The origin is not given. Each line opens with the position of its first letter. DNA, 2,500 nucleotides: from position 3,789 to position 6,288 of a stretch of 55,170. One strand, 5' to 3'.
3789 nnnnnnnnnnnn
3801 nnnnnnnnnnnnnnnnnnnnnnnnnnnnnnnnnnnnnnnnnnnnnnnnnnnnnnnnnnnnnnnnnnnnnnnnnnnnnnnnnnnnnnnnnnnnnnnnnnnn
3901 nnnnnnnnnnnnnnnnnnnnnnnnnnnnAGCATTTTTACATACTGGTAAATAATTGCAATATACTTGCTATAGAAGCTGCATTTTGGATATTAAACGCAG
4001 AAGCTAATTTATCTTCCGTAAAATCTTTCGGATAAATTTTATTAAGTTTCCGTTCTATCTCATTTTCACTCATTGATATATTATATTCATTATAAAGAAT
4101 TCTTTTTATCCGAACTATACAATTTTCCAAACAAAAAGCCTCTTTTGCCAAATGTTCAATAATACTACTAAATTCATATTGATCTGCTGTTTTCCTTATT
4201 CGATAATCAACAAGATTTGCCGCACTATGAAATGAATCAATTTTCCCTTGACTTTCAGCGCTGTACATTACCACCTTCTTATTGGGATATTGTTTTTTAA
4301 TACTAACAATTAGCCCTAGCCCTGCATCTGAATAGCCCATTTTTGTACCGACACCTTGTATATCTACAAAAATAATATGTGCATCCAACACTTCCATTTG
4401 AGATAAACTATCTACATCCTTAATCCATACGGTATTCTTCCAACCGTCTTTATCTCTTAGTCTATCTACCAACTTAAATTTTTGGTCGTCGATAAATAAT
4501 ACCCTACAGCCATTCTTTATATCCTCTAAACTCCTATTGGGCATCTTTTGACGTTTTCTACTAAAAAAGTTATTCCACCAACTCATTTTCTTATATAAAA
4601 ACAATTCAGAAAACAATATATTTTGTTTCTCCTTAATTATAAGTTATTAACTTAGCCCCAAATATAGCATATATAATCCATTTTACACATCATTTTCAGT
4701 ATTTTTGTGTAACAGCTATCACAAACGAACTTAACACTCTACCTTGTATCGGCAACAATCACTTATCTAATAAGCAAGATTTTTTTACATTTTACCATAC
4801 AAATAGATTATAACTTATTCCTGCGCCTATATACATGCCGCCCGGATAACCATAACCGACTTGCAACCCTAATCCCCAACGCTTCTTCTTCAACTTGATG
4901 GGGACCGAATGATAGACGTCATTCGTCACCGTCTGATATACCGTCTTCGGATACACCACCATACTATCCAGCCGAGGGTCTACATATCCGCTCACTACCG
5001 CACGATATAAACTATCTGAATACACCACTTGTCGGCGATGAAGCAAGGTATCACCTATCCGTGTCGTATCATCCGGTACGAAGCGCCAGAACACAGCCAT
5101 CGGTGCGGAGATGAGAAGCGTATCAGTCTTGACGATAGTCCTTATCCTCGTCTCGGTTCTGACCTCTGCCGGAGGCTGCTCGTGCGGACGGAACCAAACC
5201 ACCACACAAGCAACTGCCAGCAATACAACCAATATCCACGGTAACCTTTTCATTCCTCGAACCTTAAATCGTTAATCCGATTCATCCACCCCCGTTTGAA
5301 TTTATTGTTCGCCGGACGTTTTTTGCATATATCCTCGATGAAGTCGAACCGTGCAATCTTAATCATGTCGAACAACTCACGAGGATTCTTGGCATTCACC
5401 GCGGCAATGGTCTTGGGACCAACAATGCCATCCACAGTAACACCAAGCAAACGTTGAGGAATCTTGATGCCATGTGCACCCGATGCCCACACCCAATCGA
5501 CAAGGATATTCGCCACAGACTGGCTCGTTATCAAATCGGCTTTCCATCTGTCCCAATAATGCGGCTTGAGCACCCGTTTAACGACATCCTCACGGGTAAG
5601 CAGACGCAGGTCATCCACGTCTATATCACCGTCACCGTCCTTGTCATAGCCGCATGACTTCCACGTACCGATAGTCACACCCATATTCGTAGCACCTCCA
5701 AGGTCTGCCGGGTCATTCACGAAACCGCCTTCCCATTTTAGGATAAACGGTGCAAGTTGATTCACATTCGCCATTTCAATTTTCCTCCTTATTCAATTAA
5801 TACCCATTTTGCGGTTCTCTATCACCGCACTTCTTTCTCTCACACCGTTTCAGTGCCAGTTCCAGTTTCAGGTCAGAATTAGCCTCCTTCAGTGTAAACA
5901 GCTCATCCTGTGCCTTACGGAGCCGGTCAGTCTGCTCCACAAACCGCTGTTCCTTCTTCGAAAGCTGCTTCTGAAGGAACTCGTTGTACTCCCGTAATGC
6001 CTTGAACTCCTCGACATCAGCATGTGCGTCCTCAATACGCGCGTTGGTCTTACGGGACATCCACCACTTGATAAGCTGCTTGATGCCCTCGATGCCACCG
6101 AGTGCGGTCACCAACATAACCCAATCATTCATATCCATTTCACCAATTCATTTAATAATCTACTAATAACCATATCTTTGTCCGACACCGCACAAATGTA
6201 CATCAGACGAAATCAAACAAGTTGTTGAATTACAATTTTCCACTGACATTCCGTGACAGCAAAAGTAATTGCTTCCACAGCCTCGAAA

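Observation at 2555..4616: Phage-borne soluble histidine-kinase-like + receiver-domain cassette in an AT-rich island next to the integrase (candidate defence or exclusion system)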

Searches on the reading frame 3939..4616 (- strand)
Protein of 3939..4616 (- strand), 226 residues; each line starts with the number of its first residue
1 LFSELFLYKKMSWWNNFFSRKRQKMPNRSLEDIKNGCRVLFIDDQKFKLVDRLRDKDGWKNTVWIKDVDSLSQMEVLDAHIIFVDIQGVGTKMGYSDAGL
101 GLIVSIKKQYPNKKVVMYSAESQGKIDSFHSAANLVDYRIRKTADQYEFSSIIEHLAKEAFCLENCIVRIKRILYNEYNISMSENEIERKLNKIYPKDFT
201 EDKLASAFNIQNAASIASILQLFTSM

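Call 3: search_protein_families(library=pfam, proteins=[window:3939-4616:-], max_evalue=1)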
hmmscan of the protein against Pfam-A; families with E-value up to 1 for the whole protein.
window:3939-4616:- (226 aa): 1 family
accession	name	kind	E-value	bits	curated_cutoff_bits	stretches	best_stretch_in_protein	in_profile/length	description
PF00977.27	His_biosynth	-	0.088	12.7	23.6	1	30-96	116-178/228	Histidine biosynthesis protein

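Call 4: search_protein_families(library=padloc, proteins=[window:3939-4616:-], max_evalue=1)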
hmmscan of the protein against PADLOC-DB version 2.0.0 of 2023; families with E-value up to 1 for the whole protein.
window:3939-4616:- (226 aa): 4 families
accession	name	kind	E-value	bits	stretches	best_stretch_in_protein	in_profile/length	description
PDLC04646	PDC-M43A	-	1.9e-50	169.5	1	20-159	63-200/203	-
PDLC04645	PDC-M43A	-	3.2e-33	113.2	1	30-155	123-246/250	-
PDLC04644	PDC-M43A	-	8.2e-33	111.5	1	26-157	34-163/170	-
PDLC03537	REase_II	-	0.0088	13.9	1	100-194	65-163/244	Type II restriction enzyme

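Call 5: search_protein_families(library=ncbifam, proteins=[window:3939-4616:-], max_evalue=1)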
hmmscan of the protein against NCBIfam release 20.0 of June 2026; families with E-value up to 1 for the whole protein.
window:3939-4616:- (226 aa): 0 families

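Call 6: search_protein_families(library=phrogs, proteins=[window:3939-4616:-], max_evalue=1)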
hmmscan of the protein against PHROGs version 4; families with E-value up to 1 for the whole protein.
window:3939-4616:- (226 aa): 1 family
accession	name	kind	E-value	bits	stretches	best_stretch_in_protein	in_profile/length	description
phrog_15835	-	unknown function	0.57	11.5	0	159-200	8-49/55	-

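Call 15: find_homologous_proteins(query=window:3939-4616:-)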
Query window:3939-4616:- (226 aa): 98 proteins with E <= 0.001 among 280 candidates.
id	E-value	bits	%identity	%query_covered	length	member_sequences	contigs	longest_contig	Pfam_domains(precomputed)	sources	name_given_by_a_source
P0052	1.4e-138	477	97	97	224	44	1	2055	-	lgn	-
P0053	1.7e-98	346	72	93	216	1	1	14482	-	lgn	-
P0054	9.0e-98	344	70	93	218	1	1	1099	-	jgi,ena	-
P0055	2.3e-95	336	68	92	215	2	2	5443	-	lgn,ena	-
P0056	1.3e-94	334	67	92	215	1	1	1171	-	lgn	-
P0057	6.7e-94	331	68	92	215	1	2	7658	-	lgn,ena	-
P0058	7.9e-94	331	68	92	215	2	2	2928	-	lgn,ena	-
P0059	1.1e-93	331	67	92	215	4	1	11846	-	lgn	-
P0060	1.1e-93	331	67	92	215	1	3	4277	-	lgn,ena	-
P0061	9.5e-93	328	68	92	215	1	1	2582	-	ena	-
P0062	2.9e-89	316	65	96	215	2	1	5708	-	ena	-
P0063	1.1e-88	314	64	96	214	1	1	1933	-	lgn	-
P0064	1.8e-88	314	65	92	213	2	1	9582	-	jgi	-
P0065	4.3e-88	312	64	93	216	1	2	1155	-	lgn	-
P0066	6.7e-88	312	64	93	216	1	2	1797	-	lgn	-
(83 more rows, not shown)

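Call 20: search_solved_structures(query=A2, max_evalue=1, show_alignments=2)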
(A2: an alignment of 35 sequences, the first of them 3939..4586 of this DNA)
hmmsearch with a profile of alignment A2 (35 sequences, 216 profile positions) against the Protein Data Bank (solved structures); distinct sequences matched with E-value up to 1: 20.
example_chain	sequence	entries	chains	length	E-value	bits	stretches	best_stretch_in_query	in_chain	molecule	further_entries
5apq_A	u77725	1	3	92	0.0019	20.8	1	135-187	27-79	GENERAL CONTROL PROTEIN GCN4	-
5apw_A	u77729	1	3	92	0.016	17.8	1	135-187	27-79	GENERAL CONTROL PROTEIN GCN4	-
4d6x_A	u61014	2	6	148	0.036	16.6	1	25-111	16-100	BACTERIAL REGULATORY, FIS FAMILY PROTEIN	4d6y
5apt_A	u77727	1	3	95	0.042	16.4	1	135-193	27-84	GENERAL CONTROL PROTEIN GCN4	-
5aps_A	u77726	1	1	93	0.055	16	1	135-187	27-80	GENERAL CONTROL PROTEIN GCN4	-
1nxo_A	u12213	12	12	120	0.063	15.8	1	27-75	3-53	DNA-binding response regulator | Response regulator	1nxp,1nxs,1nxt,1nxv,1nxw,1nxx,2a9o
5apu_A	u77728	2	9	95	0.067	15.7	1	135-187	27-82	GENERAL CONTROL PROTEIN GCN4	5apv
6eb7_A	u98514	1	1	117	0.085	15.4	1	27-75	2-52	DNA-binding response regulator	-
5apx_A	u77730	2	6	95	0.11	15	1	135-187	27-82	GENERAL CONTROL PROTEIN GCN4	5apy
6zii_B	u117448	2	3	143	0.16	14.5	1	25-111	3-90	Transcriptional regulatory protein RcsB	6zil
7bdv_A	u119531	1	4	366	0.17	14.4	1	99-141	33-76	Can2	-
5i4c_A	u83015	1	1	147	0.17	14.4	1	25-111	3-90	Transcriptional regulatory protein RcsB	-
2qxy_A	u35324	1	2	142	0.24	13.9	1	28-115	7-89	Response regulator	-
6eo2_A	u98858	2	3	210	0.3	13.6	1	25-110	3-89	Transcriptional regulatory protein RcsB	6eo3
3f4w_A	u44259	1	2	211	0.31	13.5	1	73-105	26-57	Putative hexulose 6 phosphate synthase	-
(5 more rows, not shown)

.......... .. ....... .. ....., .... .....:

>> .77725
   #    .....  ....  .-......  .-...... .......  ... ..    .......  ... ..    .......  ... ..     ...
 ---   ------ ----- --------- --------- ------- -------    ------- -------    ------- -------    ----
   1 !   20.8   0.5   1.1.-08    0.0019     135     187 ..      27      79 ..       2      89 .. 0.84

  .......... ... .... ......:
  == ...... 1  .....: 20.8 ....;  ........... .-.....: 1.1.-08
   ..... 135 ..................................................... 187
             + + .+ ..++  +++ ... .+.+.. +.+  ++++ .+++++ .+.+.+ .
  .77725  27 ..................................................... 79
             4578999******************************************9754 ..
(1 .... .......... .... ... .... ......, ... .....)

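Call 24: predict_structure(alignment_id=A2)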
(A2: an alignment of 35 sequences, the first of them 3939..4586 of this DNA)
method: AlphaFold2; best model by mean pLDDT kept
length: 216 residues; sequences in the alignment: 35
mean_pLDDT: 89.5   pTM: 0.83
mean pLDDT of the five models: 89.5, 88.0, 87.8, 87.2, 86.1
residues with pLDDT >= 90: 164; 70-90: 31; 50-70: 15; < 50: 6
segments of 3 or more residues with pLDDT < 50: none
pLDDT, mean of each block of 10 residues (from residue 1): 50 84 96 91 94 97 96 94 93 96 91 58 90 91 96 95 96 96 85 94 93 91
secondary structure, 60 per line:
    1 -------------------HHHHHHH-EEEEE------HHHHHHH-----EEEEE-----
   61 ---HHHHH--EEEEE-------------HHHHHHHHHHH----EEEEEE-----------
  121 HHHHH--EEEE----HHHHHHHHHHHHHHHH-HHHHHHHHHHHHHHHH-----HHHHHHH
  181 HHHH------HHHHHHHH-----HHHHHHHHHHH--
elements in order: H20-26 E28-32 H39-45 E51-55 H64-68 E71-75 H89-99 E104-109 H121-125 E128-131 H136-151 H153-168 H174-184 H191-198 H204-214

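Call 30: fold_search(model_id=the predicted structure, library=pdb)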
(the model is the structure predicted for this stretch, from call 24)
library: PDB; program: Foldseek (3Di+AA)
matches with E <= 10: 1487; with E <= 0.001: 86
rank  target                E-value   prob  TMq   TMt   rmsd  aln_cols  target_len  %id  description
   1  5m7n_A                4.9e-06  1.00  0.45  0.24  10.2       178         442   22  Crystal structure of NtrX from Brucella abortus in complex with ATP processed with the CrystalDirect automated mountin (released 2017-01-25)
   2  5m7p_A                5.2e-06  1.00  0.42  0.22  11.4       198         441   19  Crystal structure of NtrX from Brucella abortus in complex with ADP processed with the CrystalDirect automated mountin (released 2017-01-25)
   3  3rqi                  1.4e-05  1.00  0.41  0.50  15.4       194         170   18  Crystal structure of a response regulator protein from Burkholderia pseudomallei with a phosphorylated aspartic acid, ca (released 2011-05-11)
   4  2qxy_A                1.6e-05  1.00  0.43  0.74   3.2       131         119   21  Crystal structure of a response regulator from Thermotoga maritima (released 2007-08-28)
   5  4d6y_A                1.6e-05  1.00  0.43  0.71   3.6       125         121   27  Crystal structure of the receiver domain of NtrX from Brucella abortus in complex with beryllofluoride and magnesium (released 2015-07-08)
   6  5m7o_B                1.7e-05  1.00  0.43  0.23  11.8       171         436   22  Crystal structure of NtrX from Brucella abortus processed with the CrystalDirect automated mounting and cryo-cooling t (released 2017-01-25)
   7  4gvp_A                2.5e-05  1.00  0.44  0.45   8.2       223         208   16  Crystal Structure of the Response Regulator Protein VraR from Staphylococcus aureus (released 2013-05-08)
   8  6zj2_M                2.5e-05  1.00  0.43  0.50  15.5       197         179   14  Structure of RcsB from Salmonella enterica serovar Typhimurium bound to promoter rprA in the presence of phosphomimeti (released 2021-02-17)
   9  5xso                  2.5e-05  1.00  0.41  0.44  11.6       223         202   14  Crystal structure of full-length FixJ from B. japonicum crystallized in space group C2221 (released 2018-05-23)
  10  5m7o_A                2.6e-05  1.00  0.47  0.24  11.6       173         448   23  Crystal structure of NtrX from Brucella abortus processed with the CrystalDirect automated mounting and cryo-cooling t (released 2017-01-25)
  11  8tef_A                2.8e-05  1.00  0.44  0.20  10.9       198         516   14  PorX primitive monoclinic crystal form (released 2024-04-17)
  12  8ted_B                3.5e-05  1.00  0.44  0.20  10.8       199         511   15  PorX primitive orthorhombic crystal form (released 2024-04-17)
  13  8tef_D                3.5e-05  1.00  0.38  0.18  11.4       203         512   15  PorX primitive monoclinic crystal form (released 2024-04-17)
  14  6ifh                  3.7e-05  1.00  0.44  0.76   3.0       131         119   21  Unphosphorylated Spo0F from Paenisporosarcina sp. TG-14 (released 2019-01-16)
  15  4l4u                  3.7e-05  1.00  0.44  0.27  12.0       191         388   19  Crystal structure of construct containing A. aeolicus NtrC1 receiver, central and DNA binding domains (released 2013-08-28)
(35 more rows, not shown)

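Call 76: fold_search(model_id=the predicted structure, library=viral)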
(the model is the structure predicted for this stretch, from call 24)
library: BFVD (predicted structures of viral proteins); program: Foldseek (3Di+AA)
matches with E <= 10: 676; with E <= 0.001: 9
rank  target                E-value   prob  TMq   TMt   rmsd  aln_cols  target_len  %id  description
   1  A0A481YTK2            2.7e-05  1.00  0.42  0.14  15.9       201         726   16  Histidine kinase [Marseillevirus LCMAC102]
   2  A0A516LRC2            1.4e-04  1.00  0.45  0.61   7.7       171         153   16  (no name in the UniProt tables at hand)
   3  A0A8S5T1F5            1.4e-04  1.00  0.44  0.47  12.4       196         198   15  Response regulator [Myoviridae sp. ctWb16]
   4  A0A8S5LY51            1.6e-04  1.00  0.32  0.24  20.2       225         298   13  Response regulator protein [Myoviridae sp. ctrnx29]
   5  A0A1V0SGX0            1.8e-04  1.00  0.46  0.09   3.1       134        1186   14  Putative sensor histidine kinase [Hokovirus HKV1]
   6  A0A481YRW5            1.8e-04  1.00  0.44  0.19  19.4       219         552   12  Signal transduction histidine kinase [Marseillevirus LCMAC101]
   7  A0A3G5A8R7            5.5e-04  1.00  0.38  0.15   4.1       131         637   17  histidine kinase [Hyperionvirus sp.]
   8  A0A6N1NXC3            5.9e-04  1.00  0.45  0.55  10.2       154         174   16  Histidine protein kinase SLN1 [Tupanvirus deep ocean]
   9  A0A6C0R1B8            8.3e-04  1.00  0.46  0.64   6.3       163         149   15  Hybrid sensor histidine kinase-response regulator [Alteromonas phage vB_AmeM_PT11-V22]
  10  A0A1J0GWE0            1.3e-03  1.00  0.42  0.68   3.2       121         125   17  (no name in the UniProt tables at hand)
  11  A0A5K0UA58            2.0e-03  1.00  0.38  0.08   5.9       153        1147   15  histidine kinase [Yasminevirus sp. GU-2018]
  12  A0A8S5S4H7            2.6e-03  1.00  0.35  0.32   9.8       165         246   13  Response regulator [Siphoviridae sp. ctiV651]
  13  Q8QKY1                3.9e-03  1.00  0.39  0.20   6.6       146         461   13  EsV-1-88 [Ectocarpus siliculosus virus 1 (isolate New Zealand/Kaikoura/1988)]
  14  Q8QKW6                4.7e-03  1.00  0.43  0.18   4.5       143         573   16  histidine kinase [Ectocarpus siliculosus virus 1 (isolate New Zealand/Kaikoura/1988)]
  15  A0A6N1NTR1            5.6e-03  0.77  0.27  0.11  17.1       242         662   13  Uncharacterized protein [Tupanvirus soda lake]
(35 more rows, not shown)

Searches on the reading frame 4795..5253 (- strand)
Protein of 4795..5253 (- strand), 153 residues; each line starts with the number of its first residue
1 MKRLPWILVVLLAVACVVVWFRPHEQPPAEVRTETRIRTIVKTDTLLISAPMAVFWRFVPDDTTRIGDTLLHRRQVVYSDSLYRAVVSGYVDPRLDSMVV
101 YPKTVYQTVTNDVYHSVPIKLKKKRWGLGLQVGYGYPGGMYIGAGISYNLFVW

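Call 77: search_protein_families(library=phrogs, proteins=[window:4795-5253:-], max_evalue=0.00001)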
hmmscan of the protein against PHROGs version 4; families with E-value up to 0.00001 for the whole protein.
window:4795-5253:- (153 aa): 1 family
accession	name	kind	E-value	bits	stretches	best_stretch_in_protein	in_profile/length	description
phrog_26448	-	unknown function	8e-15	55.8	1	75-152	114-186/187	-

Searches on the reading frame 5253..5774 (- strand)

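Call 77: search_protein_families(library=phrogs, proteins=[window:5253-5774:-], max_evalue=0.00001)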
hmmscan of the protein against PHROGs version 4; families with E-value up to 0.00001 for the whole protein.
window:5253-5774:- (174 aa): 2 families
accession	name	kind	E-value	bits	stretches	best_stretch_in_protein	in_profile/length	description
phrog_315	-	lysis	5.9e-38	131.8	1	2-170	333-487/677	endolysin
phrog_12853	-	unknown function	1.7e-12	48.9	1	3-127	2-130/131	-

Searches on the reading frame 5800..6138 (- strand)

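Call 77: search_protein_families(library=phrogs, proteins=[window:5800-6138:-], max_evalue=0.00001)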
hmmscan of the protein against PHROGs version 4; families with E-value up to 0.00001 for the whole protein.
window:5800-6138:- (113 aa): 1 family
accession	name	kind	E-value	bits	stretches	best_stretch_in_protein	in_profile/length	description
phrog_32423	-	unknown function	3.7e-11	44.2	1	5-113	2-112/112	-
